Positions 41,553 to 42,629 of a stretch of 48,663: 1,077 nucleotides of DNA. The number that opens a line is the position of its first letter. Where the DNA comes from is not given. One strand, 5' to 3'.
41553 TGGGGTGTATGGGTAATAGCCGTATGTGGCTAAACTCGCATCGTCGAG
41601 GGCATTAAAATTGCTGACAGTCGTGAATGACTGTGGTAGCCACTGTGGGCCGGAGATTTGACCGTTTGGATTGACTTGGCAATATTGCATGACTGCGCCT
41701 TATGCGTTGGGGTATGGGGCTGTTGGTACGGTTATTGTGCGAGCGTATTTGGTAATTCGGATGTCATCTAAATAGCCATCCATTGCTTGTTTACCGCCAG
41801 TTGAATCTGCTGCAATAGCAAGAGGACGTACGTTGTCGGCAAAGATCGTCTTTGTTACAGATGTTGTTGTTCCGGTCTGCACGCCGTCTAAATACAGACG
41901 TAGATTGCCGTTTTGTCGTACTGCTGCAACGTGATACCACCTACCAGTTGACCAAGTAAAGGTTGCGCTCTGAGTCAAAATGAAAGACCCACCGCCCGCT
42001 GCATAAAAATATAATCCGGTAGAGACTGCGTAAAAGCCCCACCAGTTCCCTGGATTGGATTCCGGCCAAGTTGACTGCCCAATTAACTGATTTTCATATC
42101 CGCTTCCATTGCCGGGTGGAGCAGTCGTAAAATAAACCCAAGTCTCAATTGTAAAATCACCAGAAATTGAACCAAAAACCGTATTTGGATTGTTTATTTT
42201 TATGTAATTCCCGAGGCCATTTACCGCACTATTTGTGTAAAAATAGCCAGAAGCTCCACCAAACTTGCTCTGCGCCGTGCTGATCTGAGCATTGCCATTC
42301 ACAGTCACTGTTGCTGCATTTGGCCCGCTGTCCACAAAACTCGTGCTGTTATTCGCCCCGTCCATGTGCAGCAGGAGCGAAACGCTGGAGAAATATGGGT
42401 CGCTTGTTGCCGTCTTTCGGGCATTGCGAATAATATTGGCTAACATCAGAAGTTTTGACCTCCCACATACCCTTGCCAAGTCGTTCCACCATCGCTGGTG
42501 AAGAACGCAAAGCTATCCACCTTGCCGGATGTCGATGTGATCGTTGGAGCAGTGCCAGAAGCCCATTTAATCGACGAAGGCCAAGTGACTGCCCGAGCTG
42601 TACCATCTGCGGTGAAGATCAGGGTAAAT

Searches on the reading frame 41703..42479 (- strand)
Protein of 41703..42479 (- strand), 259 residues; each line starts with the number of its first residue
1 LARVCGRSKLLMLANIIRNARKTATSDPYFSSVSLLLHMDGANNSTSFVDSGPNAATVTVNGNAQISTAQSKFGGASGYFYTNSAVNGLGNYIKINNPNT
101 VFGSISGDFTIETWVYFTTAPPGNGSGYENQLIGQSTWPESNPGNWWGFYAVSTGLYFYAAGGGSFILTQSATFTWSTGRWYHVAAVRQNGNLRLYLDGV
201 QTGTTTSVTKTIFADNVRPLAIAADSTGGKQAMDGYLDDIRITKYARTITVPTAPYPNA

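Call 36: search_protein_families(library=phrogs, proteins=[window:41703-42479:-], max_evalue=0.001)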
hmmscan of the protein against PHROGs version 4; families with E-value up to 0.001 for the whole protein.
window:41703-42479:- (259 aa): 11 families
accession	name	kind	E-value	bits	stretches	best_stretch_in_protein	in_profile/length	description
phrog_3545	-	unknown function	2.5e-39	136.1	1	17-258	736-978/1115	-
phrog_24074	-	unknown function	2.5e-31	109.8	1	23-254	405-621/892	-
phrog_13163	-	tail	9.3e-17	61.2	1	54-252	531-709/976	baseplate wedge subunit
phrog_701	-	head and packaging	1.5e-15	55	1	51-253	4036-4216/6136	virion structural protein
phrog_8510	-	head and packaging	9e-13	47.9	1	46-250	705-889/1348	virion structural protein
phrog_32294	-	tail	3.8e-11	41.4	1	44-252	413-599/2435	baseplate wedge subunit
phrog_38322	-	unknown function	1e-10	42.1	1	24-258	288-505/506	-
phrog_19601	-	tail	2.9e-08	32.3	1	55-255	1750-1930/2043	baseplate wedge subunit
phrog_1469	-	tail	9.1e-08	30.5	1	57-252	523-697/2607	baseplate wedge subunit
phrog_18503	-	unknown function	2.4e-07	30.5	1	50-244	513-695/844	-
phrog_27411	-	unknown function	5.7e-05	23.3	1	59-212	233-382/439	-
